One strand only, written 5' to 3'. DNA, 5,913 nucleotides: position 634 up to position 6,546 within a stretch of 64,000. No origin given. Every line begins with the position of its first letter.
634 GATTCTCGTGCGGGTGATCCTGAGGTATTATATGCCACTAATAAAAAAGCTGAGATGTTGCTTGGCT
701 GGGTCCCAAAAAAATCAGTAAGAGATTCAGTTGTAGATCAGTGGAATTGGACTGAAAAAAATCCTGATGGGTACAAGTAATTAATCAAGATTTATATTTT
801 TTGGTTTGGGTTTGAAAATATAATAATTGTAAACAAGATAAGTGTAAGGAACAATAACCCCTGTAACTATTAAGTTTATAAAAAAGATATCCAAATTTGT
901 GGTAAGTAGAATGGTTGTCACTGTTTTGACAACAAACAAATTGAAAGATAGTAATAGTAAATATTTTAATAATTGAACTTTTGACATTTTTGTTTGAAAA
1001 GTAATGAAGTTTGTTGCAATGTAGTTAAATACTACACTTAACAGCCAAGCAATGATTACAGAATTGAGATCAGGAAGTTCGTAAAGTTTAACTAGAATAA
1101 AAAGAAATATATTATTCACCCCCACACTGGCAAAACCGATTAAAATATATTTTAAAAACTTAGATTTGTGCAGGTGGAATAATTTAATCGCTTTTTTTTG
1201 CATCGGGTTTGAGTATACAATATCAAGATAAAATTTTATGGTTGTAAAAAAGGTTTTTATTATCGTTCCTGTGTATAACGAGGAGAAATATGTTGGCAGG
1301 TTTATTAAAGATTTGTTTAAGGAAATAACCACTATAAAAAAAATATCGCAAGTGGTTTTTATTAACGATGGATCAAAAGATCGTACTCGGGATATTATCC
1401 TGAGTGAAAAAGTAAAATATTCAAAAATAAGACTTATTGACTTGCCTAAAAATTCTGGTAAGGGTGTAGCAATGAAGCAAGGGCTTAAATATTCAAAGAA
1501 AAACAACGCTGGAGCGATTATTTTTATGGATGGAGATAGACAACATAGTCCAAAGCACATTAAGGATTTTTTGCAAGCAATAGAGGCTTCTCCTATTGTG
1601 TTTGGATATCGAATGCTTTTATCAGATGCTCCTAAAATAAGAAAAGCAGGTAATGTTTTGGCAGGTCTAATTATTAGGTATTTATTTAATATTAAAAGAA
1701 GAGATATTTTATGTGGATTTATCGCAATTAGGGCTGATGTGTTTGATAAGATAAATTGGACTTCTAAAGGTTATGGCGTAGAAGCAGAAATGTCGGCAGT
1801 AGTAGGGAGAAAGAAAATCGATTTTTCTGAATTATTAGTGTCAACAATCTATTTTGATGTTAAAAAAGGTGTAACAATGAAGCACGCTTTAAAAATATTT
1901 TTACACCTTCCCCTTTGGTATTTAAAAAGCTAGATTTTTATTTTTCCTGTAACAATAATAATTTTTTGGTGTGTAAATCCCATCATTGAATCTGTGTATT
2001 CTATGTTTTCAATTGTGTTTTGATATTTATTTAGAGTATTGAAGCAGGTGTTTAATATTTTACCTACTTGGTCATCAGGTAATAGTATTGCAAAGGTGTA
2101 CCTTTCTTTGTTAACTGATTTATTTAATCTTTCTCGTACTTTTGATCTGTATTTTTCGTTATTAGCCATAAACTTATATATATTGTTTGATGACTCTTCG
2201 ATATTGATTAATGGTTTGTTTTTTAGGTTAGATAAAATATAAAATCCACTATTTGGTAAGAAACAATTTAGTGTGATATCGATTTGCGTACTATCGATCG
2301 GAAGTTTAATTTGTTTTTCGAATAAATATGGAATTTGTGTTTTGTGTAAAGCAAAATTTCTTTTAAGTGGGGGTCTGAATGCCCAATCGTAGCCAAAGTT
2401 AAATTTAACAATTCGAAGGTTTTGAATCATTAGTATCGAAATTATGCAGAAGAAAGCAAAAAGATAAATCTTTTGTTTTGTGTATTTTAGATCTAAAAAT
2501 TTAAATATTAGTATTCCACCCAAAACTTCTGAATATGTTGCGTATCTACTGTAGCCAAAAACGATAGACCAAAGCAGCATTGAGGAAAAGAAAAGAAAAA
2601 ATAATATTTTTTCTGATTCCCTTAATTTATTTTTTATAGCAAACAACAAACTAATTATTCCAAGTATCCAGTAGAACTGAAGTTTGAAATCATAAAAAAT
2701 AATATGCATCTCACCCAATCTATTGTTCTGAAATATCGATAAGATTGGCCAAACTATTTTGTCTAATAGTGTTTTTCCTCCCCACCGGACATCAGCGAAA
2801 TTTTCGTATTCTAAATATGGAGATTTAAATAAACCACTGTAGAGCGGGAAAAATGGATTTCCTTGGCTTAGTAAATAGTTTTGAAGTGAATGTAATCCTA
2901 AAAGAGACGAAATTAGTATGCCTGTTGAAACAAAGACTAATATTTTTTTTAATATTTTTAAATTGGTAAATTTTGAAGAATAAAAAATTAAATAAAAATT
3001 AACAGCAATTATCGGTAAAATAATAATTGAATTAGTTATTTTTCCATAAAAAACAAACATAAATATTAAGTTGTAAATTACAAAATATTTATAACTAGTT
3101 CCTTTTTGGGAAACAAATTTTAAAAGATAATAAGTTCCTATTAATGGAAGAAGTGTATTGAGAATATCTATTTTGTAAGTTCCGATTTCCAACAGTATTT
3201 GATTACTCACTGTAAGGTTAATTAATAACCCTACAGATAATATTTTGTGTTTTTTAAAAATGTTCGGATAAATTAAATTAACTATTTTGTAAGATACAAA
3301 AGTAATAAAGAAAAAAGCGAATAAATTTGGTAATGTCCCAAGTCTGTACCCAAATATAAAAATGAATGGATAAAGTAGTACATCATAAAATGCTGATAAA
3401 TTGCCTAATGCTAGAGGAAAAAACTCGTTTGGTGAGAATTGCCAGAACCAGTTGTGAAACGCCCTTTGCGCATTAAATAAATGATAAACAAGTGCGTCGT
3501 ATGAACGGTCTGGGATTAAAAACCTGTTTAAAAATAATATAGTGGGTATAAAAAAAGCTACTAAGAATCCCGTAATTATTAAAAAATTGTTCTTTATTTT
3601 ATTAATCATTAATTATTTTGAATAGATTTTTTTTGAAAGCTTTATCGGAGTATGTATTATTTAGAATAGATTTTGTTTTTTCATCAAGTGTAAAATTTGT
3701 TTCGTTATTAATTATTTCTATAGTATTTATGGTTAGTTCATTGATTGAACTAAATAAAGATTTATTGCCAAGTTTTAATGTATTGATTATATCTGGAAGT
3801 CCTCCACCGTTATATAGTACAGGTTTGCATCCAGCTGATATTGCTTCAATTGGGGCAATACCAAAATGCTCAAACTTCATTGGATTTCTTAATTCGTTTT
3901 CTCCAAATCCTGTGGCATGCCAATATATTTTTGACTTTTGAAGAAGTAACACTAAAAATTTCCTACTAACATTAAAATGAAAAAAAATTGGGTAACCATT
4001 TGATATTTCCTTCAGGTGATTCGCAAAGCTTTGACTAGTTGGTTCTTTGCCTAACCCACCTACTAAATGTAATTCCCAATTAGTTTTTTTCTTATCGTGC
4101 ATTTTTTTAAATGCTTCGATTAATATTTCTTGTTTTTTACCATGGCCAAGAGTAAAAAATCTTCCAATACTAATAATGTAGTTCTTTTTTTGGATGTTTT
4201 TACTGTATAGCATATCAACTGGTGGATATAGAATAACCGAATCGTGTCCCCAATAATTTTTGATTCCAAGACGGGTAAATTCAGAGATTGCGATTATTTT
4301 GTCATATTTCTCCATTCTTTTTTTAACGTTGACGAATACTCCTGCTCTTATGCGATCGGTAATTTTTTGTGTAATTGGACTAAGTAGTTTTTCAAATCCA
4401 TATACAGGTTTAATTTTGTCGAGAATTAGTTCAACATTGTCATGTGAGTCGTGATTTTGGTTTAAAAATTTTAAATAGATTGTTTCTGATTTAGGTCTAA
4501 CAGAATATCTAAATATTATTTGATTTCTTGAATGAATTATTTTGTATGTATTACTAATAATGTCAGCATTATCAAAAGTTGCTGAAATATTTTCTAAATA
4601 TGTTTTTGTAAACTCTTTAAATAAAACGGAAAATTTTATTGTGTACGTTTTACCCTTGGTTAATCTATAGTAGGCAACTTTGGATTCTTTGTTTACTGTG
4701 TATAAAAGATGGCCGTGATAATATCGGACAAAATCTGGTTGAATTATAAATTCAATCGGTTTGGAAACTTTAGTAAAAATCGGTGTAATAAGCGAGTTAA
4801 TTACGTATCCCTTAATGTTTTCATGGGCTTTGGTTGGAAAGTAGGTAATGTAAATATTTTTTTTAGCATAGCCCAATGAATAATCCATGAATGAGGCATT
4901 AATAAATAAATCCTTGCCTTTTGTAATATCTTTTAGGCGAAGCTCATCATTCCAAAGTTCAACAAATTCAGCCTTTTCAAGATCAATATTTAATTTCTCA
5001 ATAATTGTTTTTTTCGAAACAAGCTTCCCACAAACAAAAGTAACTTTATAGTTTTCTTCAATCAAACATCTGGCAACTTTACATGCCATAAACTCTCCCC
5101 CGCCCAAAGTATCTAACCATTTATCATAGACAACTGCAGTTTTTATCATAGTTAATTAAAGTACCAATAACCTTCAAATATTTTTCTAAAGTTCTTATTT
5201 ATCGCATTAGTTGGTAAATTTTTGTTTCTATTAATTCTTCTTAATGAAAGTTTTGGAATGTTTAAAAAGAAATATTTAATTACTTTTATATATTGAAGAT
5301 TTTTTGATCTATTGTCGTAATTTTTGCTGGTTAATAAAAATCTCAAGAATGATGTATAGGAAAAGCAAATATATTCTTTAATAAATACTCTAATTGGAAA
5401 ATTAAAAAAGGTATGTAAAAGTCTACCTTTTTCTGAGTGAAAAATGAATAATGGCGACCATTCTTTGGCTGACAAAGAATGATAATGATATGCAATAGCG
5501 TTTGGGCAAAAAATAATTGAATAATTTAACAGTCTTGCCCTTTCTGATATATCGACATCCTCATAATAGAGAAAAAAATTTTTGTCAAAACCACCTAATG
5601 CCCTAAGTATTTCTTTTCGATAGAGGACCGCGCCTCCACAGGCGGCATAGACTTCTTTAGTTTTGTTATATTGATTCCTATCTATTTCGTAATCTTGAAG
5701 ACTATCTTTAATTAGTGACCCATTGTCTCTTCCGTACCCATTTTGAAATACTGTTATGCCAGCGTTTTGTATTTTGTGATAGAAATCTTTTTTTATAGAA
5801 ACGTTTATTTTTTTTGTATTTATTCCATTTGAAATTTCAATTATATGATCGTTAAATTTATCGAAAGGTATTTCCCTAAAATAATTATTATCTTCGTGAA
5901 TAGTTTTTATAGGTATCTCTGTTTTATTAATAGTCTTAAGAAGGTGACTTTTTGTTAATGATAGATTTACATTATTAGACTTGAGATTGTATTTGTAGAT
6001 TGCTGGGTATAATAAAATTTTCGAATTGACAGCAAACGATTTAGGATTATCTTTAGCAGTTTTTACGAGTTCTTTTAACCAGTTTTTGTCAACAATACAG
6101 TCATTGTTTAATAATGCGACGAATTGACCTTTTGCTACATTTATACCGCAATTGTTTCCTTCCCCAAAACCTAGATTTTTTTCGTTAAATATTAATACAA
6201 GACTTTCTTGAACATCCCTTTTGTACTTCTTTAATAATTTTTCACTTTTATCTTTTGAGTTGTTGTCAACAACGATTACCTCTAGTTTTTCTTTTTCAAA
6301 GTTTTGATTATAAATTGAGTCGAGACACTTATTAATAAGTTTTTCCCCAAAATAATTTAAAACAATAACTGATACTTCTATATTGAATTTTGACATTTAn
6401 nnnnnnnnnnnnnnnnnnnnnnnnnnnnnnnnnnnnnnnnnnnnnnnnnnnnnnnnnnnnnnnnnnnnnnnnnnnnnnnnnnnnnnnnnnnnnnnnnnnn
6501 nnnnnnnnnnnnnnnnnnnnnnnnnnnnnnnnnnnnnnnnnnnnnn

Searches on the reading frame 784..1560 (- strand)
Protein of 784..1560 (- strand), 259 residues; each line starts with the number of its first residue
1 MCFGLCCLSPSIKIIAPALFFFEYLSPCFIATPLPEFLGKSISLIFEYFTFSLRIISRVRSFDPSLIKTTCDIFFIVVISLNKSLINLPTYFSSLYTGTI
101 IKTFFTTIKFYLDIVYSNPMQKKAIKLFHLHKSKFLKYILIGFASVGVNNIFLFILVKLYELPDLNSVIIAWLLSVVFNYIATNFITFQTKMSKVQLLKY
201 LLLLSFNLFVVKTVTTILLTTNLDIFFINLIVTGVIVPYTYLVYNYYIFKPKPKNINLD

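Call 69: search_protein_families(library=pfam, proteins=[window:784-1560:-], max_evalue=0.001)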
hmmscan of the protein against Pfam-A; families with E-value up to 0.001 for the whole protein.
window:784-1560:- (259 aa): 1 family
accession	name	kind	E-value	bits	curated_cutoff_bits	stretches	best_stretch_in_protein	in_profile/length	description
PF04138.20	GtrA_DPMS_TM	-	6.9e-10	39.6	26.1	1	137-249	1-117/117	GtrA/DPMS, transmembrane domain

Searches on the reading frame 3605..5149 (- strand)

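Call 69: search_protein_families(library=pfam, proteins=[window:3605-5149:-], max_evalue=0.001)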
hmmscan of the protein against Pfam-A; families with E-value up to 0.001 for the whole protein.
window:3605-5149:- (515 aa): 2 families
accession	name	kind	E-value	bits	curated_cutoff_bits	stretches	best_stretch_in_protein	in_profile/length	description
PF00534.26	Glycos_transf_1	-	9.5e-18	64.7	26.4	1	320-462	13-138/172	Glycosyl transferases group 1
PF13692.12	Glyco_trans_1_4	-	3.2e-08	34.4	27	1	323-458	2-118/142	Glycosyl transferases group 1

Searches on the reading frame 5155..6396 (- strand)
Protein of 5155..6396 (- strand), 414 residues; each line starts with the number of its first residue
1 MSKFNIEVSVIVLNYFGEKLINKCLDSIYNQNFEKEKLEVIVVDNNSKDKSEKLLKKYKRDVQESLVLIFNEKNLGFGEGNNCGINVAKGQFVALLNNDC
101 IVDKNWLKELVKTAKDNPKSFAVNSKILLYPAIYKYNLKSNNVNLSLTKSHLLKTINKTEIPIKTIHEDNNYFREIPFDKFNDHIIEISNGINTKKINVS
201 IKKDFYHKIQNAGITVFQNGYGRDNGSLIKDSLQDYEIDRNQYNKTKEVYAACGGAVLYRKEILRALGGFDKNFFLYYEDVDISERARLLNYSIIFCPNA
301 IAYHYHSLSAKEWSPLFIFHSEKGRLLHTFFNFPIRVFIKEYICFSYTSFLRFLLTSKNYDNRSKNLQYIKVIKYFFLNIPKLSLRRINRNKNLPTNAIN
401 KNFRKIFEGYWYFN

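Call 69: search_protein_families(library=pfam, proteins=[window:5155-6396:-], max_evalue=0.001)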
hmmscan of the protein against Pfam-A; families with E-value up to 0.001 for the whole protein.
window:5155-6396:- (414 aa): 5 families
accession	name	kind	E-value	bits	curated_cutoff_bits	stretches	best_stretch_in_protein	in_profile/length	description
PF00535.33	Glycos_transf_2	-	3.4e-28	99.1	23.3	1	9-148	1-132/168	Glycosyl transferase family 2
PF13641.12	Glyco_tranf_2_3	-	7.9e-16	59.2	27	2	8-119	3-115/230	Glycosyltransferase like family 2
PF10111.15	Glyco_tranf_2_2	-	1.2e-09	38.5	27.3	1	26-143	17-133/276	Glycosyltransferase like family 2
PF13632.12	Glyco_trans_2_3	-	1.1e-06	29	27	1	234-310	54-129/198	Glycosyl transferase family group 2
PF02709.20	Glyco_transf_7C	-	0.00036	20.6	23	0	244-306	11-74/78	N-terminal domain of galactosyltransferase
